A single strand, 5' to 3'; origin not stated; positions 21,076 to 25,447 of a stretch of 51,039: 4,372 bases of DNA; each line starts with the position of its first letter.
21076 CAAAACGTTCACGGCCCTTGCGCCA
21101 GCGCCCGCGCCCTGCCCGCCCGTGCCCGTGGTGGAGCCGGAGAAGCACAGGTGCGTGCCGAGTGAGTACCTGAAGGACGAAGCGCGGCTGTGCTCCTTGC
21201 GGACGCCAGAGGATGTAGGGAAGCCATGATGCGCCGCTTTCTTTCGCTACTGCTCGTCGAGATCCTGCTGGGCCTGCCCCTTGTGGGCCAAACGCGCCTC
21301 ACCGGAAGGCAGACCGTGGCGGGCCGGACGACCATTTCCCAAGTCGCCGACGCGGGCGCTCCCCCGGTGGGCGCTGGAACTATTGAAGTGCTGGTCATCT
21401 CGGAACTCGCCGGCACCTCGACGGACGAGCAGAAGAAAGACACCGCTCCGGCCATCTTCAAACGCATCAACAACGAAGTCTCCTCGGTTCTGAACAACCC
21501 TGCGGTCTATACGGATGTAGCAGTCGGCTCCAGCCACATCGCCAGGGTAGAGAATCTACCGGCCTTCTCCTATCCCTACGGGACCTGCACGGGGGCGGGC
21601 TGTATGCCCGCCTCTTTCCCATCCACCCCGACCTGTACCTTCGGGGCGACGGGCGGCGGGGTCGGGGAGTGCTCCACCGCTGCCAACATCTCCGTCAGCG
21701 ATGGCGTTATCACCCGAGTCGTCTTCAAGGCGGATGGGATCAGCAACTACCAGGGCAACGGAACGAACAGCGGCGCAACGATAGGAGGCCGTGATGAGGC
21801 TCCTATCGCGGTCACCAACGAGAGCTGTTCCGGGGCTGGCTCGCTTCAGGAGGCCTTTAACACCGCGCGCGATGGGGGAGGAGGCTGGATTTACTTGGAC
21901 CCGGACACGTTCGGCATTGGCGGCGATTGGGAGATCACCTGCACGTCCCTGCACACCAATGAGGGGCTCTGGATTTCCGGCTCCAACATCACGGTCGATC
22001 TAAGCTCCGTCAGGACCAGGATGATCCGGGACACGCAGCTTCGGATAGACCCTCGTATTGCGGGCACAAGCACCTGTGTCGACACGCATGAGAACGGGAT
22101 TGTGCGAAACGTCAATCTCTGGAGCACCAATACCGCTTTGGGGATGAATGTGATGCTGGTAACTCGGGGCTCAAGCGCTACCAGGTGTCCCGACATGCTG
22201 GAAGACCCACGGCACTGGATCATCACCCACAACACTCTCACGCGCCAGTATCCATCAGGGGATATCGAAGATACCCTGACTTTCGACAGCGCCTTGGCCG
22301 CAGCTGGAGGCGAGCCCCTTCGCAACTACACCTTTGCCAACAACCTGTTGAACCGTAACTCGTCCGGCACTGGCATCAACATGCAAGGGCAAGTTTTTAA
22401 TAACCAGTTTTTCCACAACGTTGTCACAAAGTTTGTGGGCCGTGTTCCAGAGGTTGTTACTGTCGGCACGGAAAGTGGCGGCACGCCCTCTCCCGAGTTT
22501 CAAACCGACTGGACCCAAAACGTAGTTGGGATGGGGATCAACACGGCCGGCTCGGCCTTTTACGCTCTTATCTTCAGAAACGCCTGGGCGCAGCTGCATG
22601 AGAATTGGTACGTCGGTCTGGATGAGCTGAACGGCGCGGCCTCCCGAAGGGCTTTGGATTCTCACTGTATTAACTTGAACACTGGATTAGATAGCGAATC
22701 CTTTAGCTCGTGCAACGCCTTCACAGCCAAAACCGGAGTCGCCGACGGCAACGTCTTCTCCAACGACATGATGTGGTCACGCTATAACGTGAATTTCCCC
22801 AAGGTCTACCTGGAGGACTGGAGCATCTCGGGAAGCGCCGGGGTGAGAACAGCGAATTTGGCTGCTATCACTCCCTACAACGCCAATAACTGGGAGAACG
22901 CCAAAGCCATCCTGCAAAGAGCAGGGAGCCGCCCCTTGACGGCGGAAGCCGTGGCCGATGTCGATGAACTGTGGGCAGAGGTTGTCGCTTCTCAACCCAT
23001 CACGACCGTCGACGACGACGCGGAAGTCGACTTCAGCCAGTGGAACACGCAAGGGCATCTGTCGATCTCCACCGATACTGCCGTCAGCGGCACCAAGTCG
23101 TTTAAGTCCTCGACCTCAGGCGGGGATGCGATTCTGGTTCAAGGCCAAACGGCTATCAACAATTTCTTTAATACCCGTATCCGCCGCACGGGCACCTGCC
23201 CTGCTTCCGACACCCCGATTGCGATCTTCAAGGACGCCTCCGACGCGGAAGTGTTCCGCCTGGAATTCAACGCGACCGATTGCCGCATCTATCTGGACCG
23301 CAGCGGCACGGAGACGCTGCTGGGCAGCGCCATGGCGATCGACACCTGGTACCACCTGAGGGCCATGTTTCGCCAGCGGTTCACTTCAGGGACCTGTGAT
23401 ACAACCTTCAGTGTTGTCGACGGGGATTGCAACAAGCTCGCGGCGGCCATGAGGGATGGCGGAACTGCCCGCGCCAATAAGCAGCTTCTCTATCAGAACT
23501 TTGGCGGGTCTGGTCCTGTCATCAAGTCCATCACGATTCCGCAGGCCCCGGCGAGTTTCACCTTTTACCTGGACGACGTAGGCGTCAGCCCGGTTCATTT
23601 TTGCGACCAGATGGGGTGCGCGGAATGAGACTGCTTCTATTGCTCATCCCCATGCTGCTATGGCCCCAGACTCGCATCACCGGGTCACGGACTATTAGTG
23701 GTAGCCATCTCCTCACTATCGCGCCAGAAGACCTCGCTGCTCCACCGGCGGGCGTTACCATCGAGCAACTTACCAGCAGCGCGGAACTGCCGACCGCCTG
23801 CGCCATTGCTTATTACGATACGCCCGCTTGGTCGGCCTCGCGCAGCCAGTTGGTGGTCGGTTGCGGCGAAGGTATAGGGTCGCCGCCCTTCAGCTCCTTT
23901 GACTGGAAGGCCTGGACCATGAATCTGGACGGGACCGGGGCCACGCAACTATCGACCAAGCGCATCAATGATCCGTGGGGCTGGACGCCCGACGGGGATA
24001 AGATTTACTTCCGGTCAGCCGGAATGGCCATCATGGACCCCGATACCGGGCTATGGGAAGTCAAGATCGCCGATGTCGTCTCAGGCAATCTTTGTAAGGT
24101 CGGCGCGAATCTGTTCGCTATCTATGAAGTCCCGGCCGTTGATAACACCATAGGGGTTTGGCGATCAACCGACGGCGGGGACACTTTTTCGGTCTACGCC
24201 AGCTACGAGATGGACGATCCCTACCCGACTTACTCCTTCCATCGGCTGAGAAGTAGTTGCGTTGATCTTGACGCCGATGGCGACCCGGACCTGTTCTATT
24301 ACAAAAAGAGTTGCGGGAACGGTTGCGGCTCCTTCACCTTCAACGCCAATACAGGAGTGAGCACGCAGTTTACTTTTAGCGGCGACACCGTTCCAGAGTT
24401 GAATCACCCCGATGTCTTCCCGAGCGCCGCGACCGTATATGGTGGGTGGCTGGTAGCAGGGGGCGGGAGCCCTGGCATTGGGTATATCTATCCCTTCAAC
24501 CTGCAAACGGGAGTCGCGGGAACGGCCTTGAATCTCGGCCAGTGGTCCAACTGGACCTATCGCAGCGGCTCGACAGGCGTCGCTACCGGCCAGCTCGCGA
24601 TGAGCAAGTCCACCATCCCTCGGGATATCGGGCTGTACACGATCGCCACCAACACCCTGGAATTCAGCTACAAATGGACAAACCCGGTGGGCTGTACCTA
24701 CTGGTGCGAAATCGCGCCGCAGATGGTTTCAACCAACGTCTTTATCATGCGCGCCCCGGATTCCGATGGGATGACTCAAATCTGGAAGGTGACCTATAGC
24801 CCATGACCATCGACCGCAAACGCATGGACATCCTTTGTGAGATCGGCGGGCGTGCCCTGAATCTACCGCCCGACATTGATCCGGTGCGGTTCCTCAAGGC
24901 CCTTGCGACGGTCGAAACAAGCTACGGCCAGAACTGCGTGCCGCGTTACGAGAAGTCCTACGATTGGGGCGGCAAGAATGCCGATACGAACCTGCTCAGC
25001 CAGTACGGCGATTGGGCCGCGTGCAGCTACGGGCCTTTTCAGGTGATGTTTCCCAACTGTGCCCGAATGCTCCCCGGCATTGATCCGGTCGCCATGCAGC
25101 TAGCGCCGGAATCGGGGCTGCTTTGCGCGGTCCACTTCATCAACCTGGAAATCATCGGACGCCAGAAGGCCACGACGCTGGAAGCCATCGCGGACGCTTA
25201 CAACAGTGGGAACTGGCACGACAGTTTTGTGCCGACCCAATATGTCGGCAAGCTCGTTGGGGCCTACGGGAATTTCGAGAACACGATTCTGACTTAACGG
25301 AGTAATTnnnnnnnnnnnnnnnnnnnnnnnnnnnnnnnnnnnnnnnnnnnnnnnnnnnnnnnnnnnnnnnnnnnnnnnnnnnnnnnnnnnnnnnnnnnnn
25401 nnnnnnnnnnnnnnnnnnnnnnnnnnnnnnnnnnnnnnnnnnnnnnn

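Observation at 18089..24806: Six consecutive ORFs with signal-peptide-like N-termini, coupled between terL and the endolysin: a secreted glycan-binding/degrading cassette?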

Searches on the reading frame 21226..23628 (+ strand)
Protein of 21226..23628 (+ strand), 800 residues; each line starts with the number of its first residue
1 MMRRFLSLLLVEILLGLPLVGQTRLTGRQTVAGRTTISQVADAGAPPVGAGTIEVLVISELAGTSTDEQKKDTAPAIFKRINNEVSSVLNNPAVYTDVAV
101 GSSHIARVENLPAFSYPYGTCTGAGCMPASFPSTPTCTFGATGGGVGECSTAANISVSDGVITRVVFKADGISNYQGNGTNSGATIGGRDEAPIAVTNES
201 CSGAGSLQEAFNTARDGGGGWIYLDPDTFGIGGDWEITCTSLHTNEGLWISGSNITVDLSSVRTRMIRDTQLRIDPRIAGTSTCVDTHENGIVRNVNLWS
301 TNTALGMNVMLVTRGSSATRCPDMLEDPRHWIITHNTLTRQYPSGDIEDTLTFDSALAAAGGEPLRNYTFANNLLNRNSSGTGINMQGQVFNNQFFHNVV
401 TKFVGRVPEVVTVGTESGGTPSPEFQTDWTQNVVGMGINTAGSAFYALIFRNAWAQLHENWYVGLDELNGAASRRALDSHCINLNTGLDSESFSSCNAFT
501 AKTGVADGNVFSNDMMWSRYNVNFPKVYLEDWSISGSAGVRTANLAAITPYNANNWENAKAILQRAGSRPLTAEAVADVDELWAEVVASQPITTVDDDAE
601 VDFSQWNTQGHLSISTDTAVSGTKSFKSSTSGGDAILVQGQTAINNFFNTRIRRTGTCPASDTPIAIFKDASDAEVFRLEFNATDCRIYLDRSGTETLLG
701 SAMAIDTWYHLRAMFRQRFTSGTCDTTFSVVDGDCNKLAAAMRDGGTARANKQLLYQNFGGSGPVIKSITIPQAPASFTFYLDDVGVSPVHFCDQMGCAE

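Call 4: search_protein_families(library=pfam, proteins=[window:21226-23628:+], max_evalue=0.1)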
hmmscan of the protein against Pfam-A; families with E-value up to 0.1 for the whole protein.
window:21226-23628:+ (800 aa): 0 families

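Call 5: search_protein_families(library=phrogs, proteins=[window:21226-23628:+], max_evalue=0.01)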
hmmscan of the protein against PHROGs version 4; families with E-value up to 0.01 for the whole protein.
window:21226-23628:+ (800 aa): 0 families

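Call 26: search_solved_structures(query=window:21226-23628:+, max_evalue=1)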
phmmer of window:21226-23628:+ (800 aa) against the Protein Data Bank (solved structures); distinct sequences matched with E-value up to 1: 1.
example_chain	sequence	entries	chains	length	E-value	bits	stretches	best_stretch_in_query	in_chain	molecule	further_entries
1cmz_A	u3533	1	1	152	0.52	11.6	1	417-479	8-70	PROTEIN (GAIP (G-ALPHA INTERACTING) PROTEIN)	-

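Call 29: find_homologous_proteins(query=window:21226-23628:+, max_evalue=0.001)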
Query window:21226-23628:+ (800 aa): 1 proteins with E <= 0.001 among 8000 candidates.
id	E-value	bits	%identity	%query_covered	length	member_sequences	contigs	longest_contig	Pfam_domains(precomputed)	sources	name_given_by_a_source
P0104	0.0e+0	1828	100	100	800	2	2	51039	-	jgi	-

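Call 30: find_encoding_contigs(protein=P0104, flank=1000, max_places=3)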
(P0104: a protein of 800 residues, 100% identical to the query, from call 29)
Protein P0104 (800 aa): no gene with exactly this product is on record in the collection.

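Call 43: predict_structure(protein=window:21226-23628:+)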
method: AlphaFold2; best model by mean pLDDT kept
length: 800 residues; sequences in the alignment: 1
mean_pLDDT: 34.2   pTM: 0.24
mean pLDDT of the five models: 34.2, 27.4, 25.3, 23.8, 23.3
residues with pLDDT >= 90: 0; 70-90: 0; 50-70: 25; < 50: 775
segments of 3 or more residues with pLDDT < 50: 16-554, 558-571, 574-576, 578-745, 747-772, 777-779, 783-800
pLDDT, mean of each block of 10 residues (from residue 1): 55 49 29 30 31 33 40 42 42 32 27 26 29 28 26 25 26 24 25 30 35 37 35 31 36 37 31 37 40 37 33 38 35 30 30 29 26 25 24 31 30 30 30 28 31 33 31 27 25 26 25 26 25 33 34 43 41 48 42 34 36 35 34 40 46 37 41 39 37 32 39 41 32 37 46 43 38 48 43 40
secondary structure, 60 per line:
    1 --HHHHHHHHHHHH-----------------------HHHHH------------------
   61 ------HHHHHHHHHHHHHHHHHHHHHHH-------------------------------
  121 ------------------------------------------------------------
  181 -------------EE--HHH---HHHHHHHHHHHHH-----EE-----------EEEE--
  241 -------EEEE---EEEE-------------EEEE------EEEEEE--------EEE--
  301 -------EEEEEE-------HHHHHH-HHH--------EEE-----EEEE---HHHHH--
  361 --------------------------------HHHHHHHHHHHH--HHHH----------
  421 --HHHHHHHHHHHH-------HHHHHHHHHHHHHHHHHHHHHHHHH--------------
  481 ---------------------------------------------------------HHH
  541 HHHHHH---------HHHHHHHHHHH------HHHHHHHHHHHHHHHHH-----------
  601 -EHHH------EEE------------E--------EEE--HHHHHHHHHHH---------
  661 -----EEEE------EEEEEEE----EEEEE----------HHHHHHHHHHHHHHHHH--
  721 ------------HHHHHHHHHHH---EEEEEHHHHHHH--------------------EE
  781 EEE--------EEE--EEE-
elements in order (helices of 4 or more, strands of 3 or more residues): H3-14 H38-42 H67-89 H204-216 E235-238 E248-251 E255-258 E272-275 E282-287 E296-298 E308-313 H321-326 E339-341 E347-350 H354-358 H393-404 H407-410 H423-434 H442-466 H538-546 H556-566 H573-589 E612-614 E636-638 H641-651 E666-669 E676-682 E687-691 H702-718 H733-743 E747-751 H752-758 E779-783 E792-794 E797-799

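Call 44: search_protein_representatives(protein=window:21226-23628:+)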
Query: 800 residues. Proteins with E-value up to 0.001 (for the whole library): 5; up to 1e-10: 2; up to 1e-30: 1. The best 5 are listed.
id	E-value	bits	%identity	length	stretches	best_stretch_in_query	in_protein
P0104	0.0e+00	1827.5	100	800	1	1-800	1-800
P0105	7.9e-12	60.7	48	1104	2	89-168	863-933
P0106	7.0e-06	41.0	34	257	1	65-244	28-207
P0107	1.8e-05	39.6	37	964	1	38-226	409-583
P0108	4.1e-04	35.2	34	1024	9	174-234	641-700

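Call 52: search_protein_families(library=pfam, proteins=[window:21226-23628:+], max_evalue=10)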
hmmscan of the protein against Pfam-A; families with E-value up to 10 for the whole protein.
window:21226-23628:+ (800 aa): 0 families

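Call 63: search_protein_families(library=pfam, proteins=[P0105, P0106, P0107, P0108], max_evalue=0.01)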
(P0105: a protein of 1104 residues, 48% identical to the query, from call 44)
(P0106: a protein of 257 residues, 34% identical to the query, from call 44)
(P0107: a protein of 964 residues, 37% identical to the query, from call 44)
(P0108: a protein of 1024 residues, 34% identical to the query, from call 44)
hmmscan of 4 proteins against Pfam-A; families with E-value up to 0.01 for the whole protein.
P0105 (1104 aa): 3 families
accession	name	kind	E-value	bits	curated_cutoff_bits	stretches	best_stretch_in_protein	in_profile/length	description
PF00801.26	PKD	-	2.4e-05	24.7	23.5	1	947-1011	7-75/80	PKD domain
PF16158.11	N_BRCA1_IG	-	7.4e-05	23.7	28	1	283-381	8-108/108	Ig-like domain from next to BRCA1 gene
PF18911.6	PKD_4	-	0.0011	19.4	27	1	960-1009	23-76/85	PKD domain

P0106 (257 aa): 0 families

P0107 (964 aa): 2 families
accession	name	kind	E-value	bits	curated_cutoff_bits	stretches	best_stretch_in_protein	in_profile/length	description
PF16562.11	HECW_N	-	4.6e-06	27.1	26.7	0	168-228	16-79/120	N-terminal domain of E3 ubiquitin-protein ligase HECW1 and 2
PF17751.7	SKICH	-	1.4e-05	26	23.4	0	297-358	17-88/103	SKICH domain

P0108 (1024 aa): 3 families
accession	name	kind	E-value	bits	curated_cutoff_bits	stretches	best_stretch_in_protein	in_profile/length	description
PF09479.16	Flg_new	-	9.6e-85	279.1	27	9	638-706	1-65/65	Listeria-Bacteroides repeat domain (List_Bact_rpt)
PF11999.13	Ice_binding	-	4.3e-53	180.5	28.7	1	58-243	1-208/208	Ice-binding-like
PF13552.11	DUF4127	-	2.3e-05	23.6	27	0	738-773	361-396/489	Protein of unknown function (DUF4127)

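Call 85: search_dna_similar(query=window:21226-23628:+, collection=phages, mode=protein, max_rows=10, max_evalue=0.01)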
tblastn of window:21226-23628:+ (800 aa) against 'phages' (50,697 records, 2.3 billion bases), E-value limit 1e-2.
No match.

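Call 97: search_protein_families(library=ncbifam, proteins=[window:21226-23628:+], max_evalue=0.1)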
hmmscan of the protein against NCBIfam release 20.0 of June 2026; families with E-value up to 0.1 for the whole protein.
window:21226-23628:+ (800 aa): 0 families

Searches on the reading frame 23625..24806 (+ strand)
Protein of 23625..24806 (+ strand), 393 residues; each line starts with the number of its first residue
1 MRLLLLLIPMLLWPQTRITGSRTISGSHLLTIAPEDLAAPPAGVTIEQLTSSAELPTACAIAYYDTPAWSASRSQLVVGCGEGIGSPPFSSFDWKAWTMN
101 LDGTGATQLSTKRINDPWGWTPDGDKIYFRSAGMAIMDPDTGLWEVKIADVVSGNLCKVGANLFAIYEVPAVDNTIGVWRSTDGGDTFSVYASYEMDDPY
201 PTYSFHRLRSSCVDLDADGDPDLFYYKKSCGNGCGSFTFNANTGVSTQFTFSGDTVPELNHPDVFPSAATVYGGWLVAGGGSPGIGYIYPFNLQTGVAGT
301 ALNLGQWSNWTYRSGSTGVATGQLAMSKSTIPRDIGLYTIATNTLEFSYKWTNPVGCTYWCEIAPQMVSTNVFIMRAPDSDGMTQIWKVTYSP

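Call 4: search_protein_families(library=pfam, proteins=[window:23625-24806:+], max_evalue=0.1)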
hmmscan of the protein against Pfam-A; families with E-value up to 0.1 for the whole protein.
window:23625-24806:+ (393 aa): 1 family
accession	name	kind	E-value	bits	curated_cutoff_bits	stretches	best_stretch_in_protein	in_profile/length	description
PF07676.18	PD40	-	0.056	13.9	20.9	0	113-131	9-27/38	WD40-like Beta Propeller Repeat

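Call 5: search_protein_families(library=phrogs, proteins=[window:23625-24806:+], max_evalue=0.01)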
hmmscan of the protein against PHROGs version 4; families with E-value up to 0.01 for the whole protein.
window:23625-24806:+ (393 aa): 0 families

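Call 28: search_solved_structures(query=window:23625-24806:+, max_evalue=1)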
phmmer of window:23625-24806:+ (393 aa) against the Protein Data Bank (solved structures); distinct sequences matched with E-value up to 1: 0.

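Call 52: search_protein_families(library=pfam, proteins=[window:23625-24806:+], max_evalue=10)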
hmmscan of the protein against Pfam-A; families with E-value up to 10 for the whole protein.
window:23625-24806:+ (393 aa): 1 family
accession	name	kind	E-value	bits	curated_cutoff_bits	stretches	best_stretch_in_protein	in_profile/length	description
PF07676.18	PD40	-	0.056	13.9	20.9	1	113-131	9-27/38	WD40-like Beta Propeller Repeat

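Call 86: search_dna_similar(query=window:23625-24806:+, collection=phages, mode=protein, max_rows=10, max_evalue=0.01)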
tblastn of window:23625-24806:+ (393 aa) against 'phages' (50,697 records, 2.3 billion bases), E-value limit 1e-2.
No match.

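Call 97: search_protein_families(library=ncbifam, proteins=[window:23625-24806:+], max_evalue=0.1)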
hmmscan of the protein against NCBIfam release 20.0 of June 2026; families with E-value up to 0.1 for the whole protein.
window:23625-24806:+ (393 aa): 0 families

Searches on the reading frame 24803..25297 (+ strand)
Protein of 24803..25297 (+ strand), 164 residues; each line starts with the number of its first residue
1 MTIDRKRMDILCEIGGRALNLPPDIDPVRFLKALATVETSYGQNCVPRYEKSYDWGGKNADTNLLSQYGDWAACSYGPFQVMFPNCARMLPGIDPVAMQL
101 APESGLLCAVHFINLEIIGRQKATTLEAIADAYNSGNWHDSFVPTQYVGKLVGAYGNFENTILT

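Call 4: search_protein_families(library=pfam, proteins=[window:24803-25297:+], max_evalue=0.1)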
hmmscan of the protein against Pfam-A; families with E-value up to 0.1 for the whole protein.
window:24803-25297:+ (164 aa): 0 families

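Call 5: search_protein_families(library=phrogs, proteins=[window:24803-25297:+], max_evalue=0.01)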
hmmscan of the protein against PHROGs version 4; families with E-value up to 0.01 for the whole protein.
window:24803-25297:+ (164 aa): 0 families

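Call 52: search_protein_families(library=pfam, proteins=[window:24803-25297:+], max_evalue=10)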
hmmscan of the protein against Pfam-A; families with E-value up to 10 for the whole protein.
window:24803-25297:+ (164 aa): 0 families

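Call 54: search_solved_structures(query=window:24803-25297:+, max_evalue=1)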
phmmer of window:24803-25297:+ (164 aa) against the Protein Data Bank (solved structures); distinct sequences matched with E-value up to 1: 1.
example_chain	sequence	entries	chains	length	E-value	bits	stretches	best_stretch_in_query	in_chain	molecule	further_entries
9hmu_A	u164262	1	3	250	0.73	13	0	30-86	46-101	DUF4465 domain containing protein D5EK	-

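Call 97: search_protein_families(library=ncbifam, proteins=[window:24803-25297:+], max_evalue=0.1)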
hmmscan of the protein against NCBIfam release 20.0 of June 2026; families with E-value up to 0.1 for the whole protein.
window:24803-25297:+ (164 aa): 0 families
